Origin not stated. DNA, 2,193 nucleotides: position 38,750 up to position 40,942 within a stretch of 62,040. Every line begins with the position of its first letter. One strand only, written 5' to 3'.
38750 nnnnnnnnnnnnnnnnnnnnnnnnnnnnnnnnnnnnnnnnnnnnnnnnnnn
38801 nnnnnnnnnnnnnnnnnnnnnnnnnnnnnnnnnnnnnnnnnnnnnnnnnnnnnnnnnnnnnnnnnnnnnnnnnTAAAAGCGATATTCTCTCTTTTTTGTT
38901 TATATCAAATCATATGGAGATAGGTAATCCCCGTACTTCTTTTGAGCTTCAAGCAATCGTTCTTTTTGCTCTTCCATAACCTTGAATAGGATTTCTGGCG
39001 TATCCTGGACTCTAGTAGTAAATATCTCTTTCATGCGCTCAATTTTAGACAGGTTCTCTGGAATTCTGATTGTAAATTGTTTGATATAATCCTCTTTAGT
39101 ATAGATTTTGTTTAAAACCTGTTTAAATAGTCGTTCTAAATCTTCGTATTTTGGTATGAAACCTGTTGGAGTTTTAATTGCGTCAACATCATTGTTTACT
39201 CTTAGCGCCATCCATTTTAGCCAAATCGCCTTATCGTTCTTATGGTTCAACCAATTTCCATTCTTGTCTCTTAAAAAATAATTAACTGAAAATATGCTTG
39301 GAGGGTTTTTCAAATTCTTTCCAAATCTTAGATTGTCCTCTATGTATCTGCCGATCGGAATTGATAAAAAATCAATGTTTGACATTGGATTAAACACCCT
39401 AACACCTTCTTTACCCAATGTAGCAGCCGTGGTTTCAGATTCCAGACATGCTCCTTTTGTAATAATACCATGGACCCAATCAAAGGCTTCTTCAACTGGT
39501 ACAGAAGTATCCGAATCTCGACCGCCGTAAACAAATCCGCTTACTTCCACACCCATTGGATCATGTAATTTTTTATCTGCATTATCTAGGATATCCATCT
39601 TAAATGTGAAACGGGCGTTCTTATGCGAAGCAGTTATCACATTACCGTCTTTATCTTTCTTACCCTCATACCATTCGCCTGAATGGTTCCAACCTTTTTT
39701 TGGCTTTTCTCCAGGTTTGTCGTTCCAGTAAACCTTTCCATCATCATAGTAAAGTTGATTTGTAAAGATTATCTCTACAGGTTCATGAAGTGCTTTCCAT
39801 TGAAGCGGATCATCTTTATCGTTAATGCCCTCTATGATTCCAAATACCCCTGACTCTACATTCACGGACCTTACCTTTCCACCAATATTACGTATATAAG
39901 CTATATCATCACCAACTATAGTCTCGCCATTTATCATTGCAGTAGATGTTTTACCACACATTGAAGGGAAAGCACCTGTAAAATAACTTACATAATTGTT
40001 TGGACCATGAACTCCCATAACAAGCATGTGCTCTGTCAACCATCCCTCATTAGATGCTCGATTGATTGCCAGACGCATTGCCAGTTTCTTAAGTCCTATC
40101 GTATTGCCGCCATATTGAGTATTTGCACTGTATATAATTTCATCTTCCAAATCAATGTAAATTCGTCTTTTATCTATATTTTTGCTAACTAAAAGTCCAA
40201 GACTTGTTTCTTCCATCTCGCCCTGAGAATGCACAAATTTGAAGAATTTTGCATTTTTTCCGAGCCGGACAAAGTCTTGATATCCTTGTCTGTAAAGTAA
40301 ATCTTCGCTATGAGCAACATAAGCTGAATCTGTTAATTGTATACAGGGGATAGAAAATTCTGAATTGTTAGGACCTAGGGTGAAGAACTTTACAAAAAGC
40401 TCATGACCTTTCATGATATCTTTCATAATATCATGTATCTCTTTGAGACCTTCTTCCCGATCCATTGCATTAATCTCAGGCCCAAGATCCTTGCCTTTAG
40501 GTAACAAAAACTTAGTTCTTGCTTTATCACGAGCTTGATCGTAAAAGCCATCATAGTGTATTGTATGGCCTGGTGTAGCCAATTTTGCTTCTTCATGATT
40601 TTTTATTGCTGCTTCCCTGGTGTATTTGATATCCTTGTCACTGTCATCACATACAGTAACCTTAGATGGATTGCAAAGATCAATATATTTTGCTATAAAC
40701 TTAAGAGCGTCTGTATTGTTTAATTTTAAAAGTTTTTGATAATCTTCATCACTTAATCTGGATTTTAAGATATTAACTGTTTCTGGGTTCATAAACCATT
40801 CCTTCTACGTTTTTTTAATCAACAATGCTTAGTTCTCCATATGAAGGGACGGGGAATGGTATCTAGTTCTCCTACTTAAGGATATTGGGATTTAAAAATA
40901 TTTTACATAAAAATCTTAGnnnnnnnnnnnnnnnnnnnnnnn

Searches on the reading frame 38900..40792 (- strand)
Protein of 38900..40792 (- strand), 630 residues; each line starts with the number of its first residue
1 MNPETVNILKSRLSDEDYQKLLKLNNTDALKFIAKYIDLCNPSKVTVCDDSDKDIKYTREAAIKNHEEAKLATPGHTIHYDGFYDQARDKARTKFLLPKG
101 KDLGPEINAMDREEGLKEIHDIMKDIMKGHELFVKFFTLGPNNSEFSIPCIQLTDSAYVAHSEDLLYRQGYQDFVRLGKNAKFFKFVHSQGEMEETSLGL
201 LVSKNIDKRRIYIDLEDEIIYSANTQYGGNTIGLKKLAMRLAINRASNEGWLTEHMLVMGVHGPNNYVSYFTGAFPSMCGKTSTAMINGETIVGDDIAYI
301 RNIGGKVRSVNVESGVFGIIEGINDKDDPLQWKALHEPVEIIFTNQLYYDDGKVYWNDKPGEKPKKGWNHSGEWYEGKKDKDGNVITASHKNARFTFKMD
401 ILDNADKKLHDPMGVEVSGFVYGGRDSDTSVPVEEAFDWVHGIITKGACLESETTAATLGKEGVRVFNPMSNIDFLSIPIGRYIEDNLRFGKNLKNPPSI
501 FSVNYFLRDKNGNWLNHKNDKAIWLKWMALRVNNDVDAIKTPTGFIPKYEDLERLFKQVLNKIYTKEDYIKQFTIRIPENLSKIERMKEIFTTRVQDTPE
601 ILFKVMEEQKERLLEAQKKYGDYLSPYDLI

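Call 24: search_protein_families(library=pfam, proteins=[window:38900-40792:-], max_evalue=0.0001)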
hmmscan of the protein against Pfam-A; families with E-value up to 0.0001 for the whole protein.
window:38900-40792:- (630 aa): 2 families
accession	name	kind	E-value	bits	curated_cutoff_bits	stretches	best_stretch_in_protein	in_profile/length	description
PF00821.23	PEPCK_GTP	-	1.1e-106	357.1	23.8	1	251-612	1-357/357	Phosphoenolpyruvate carboxykinase C-terminal P-loop domain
PF17297.7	PEPCK_N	-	4.5e-63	213.2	23.8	1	31-246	1-217/218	Phosphoenolpyruvate carboxykinase N-terminal domain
